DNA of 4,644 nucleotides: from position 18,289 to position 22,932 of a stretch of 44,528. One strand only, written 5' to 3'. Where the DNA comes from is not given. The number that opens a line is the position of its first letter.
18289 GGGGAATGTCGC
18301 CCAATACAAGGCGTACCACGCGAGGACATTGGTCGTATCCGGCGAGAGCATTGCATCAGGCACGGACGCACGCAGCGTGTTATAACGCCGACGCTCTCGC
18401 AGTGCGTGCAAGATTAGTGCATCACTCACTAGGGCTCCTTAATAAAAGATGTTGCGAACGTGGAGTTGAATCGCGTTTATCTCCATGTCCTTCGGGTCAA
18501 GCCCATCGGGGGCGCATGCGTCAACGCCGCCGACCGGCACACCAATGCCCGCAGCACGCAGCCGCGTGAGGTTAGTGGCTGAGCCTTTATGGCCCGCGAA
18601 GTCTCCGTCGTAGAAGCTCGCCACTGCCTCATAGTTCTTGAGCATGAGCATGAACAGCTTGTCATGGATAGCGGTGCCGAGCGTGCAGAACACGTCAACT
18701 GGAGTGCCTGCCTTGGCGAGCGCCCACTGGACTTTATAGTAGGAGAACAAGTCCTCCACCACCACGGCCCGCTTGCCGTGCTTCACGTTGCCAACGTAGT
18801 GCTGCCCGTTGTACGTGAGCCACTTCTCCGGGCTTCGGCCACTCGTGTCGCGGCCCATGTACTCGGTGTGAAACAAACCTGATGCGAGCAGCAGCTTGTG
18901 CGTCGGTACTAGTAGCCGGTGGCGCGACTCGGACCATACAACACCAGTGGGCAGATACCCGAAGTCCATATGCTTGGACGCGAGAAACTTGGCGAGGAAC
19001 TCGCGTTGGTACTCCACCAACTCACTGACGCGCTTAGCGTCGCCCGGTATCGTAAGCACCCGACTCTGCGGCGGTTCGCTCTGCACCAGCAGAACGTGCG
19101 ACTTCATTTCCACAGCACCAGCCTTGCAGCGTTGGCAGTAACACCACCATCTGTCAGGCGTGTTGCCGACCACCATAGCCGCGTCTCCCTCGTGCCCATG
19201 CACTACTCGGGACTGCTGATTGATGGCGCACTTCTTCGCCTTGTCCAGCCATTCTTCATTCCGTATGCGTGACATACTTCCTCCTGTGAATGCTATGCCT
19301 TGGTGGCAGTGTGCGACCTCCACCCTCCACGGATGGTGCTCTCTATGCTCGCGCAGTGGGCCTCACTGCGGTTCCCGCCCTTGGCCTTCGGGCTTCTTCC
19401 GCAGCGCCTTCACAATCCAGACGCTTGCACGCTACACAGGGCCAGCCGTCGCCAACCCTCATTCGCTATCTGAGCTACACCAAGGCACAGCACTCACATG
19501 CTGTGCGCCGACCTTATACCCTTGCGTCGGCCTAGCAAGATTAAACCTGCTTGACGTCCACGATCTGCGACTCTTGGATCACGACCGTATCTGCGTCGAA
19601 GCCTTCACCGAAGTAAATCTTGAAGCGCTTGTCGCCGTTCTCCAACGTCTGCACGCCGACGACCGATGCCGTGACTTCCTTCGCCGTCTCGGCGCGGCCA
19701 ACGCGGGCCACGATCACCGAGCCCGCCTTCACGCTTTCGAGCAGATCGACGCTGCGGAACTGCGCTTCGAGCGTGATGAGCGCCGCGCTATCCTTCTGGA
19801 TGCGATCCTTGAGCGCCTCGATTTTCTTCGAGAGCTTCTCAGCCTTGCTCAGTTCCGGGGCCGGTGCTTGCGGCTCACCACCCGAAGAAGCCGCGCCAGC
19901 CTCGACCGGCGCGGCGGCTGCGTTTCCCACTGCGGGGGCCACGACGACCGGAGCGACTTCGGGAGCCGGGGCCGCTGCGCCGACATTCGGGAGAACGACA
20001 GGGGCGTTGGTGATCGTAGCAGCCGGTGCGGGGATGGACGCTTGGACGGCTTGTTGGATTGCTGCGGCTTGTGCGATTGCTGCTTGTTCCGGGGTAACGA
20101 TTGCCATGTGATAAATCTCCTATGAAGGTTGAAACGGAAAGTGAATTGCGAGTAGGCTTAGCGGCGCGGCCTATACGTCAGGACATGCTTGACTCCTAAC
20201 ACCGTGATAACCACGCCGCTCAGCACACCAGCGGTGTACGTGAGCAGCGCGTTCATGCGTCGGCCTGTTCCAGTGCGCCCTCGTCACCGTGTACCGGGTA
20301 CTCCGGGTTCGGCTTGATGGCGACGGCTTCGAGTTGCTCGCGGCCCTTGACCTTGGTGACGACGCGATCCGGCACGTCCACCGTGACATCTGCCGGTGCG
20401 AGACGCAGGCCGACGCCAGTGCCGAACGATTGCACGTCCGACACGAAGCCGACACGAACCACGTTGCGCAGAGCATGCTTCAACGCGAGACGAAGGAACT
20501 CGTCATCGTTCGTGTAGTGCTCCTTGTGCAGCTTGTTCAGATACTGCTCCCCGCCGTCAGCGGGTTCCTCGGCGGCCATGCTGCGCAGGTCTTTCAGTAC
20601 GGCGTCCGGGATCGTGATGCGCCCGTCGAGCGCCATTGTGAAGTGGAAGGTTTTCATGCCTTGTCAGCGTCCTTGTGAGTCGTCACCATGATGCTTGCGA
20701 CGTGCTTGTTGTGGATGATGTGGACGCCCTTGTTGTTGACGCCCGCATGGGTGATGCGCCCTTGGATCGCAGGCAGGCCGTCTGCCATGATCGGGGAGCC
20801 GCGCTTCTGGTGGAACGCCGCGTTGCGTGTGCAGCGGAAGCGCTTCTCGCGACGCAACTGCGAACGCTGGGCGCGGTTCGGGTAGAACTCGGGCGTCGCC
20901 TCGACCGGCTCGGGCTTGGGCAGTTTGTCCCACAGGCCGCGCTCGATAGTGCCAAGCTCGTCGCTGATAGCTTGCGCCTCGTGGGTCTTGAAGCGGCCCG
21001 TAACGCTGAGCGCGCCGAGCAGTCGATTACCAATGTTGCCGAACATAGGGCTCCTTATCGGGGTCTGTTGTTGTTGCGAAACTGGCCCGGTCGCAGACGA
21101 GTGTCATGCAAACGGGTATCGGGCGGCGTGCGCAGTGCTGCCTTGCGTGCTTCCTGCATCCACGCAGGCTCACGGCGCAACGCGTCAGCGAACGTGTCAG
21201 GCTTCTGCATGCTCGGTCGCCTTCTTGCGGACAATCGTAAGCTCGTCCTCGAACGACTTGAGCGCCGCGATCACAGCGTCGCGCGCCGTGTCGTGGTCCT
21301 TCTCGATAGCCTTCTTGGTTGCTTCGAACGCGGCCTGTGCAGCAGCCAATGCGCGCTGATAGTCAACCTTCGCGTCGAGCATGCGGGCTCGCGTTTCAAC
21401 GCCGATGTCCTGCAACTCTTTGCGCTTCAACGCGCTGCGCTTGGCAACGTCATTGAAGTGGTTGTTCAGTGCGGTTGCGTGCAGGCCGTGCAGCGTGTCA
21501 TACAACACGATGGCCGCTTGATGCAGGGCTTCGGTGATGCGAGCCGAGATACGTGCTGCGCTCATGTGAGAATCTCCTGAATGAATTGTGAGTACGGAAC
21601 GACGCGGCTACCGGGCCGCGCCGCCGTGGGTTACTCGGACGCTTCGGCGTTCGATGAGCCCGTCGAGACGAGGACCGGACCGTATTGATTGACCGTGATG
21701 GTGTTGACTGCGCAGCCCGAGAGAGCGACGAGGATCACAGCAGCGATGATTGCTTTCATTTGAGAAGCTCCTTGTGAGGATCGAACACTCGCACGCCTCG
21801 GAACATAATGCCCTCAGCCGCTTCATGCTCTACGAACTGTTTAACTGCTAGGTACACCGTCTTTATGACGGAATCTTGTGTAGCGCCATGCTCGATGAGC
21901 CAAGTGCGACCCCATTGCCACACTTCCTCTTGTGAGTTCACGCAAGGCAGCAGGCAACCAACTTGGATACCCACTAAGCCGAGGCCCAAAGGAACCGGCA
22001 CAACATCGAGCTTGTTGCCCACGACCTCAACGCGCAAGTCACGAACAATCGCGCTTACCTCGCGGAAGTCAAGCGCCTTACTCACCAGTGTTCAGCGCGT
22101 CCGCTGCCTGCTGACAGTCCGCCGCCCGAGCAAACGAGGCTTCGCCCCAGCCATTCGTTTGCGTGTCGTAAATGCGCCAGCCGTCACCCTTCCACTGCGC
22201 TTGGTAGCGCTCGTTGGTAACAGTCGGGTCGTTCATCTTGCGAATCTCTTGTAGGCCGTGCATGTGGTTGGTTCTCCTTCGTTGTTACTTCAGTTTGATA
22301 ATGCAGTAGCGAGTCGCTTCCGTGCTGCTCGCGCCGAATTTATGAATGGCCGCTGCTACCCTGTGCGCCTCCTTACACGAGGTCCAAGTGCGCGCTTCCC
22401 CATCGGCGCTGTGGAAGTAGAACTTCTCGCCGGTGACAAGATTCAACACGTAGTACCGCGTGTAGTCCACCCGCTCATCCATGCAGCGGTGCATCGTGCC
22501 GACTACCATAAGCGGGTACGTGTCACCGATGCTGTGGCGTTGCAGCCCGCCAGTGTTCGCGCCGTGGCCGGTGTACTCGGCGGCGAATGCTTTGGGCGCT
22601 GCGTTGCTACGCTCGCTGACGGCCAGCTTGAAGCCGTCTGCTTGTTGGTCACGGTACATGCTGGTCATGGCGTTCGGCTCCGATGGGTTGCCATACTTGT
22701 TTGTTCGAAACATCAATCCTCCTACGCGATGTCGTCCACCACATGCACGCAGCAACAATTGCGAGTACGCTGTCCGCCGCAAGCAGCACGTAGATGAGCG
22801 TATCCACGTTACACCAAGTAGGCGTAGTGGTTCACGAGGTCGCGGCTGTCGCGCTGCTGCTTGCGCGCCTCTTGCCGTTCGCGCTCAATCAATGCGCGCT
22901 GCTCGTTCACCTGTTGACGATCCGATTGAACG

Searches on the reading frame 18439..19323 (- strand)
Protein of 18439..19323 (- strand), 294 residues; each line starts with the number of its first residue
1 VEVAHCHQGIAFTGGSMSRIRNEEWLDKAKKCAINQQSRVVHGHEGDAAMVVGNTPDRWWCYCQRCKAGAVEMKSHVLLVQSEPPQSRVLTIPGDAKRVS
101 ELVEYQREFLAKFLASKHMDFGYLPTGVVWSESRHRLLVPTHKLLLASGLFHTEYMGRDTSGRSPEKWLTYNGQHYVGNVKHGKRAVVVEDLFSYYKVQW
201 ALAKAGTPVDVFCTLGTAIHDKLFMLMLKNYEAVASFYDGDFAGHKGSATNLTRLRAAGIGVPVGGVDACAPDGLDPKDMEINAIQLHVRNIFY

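Call 46: search_protein_families(library=phrogs, proteins=[window:18439-19323:-], max_evalue=0.001)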
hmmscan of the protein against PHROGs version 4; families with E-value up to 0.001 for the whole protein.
window:18439-19323:- (294 aa): 3 families
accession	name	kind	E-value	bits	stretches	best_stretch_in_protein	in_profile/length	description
phrog_47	-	DNA, RNA and nucleotide metabolism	1.4e-21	77.8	1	41-291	57-332/947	DNA primase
phrog_8634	-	DNA, RNA and nucleotide metabolism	4e-15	56.6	1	17-141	2-123/228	DNA primase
phrog_22173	-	DNA, RNA and nucleotide metabolism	8.1e-07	30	1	156-286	1-127/133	DNA primase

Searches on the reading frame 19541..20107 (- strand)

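Call 46: search_protein_families(library=phrogs, proteins=[window:19541-20107:-], max_evalue=0.001)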
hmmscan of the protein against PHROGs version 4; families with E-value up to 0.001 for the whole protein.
window:19541-20107:- (188 aa): 4 families
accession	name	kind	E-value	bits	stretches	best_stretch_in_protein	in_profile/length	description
phrog_34831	-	unknown function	4.7e-46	158.4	1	8-187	45-216/217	-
phrog_5433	-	unknown function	8.7e-18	65.5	1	88-187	4-101/123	-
phrog_13079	-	unknown function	5.5e-08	34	1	91-183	23-114/150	-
phrog_24184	-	unknown function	5.9e-05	24.2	1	92-172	18-101/168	-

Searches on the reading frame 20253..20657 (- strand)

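Call 46: search_protein_families(library=phrogs, proteins=[window:20253-20657:-], max_evalue=0.001)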
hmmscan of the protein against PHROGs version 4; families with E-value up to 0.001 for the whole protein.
window:20253-20657:- (134 aa): 1 family
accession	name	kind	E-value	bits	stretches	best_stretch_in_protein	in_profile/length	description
phrog_31557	-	unknown function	1.2e-39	136.6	1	1-134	1-129/154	-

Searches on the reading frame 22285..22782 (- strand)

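Call 105: search_protein_families(library=phrogs, proteins=[window:22285-22782:-], max_evalue=0.001)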
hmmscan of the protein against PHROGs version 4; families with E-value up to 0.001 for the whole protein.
window:22285-22782:- (165 aa): 1 family
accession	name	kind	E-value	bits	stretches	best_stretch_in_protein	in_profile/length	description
phrog_29226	-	unknown function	1e-09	39.7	1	67-150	123-200/209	-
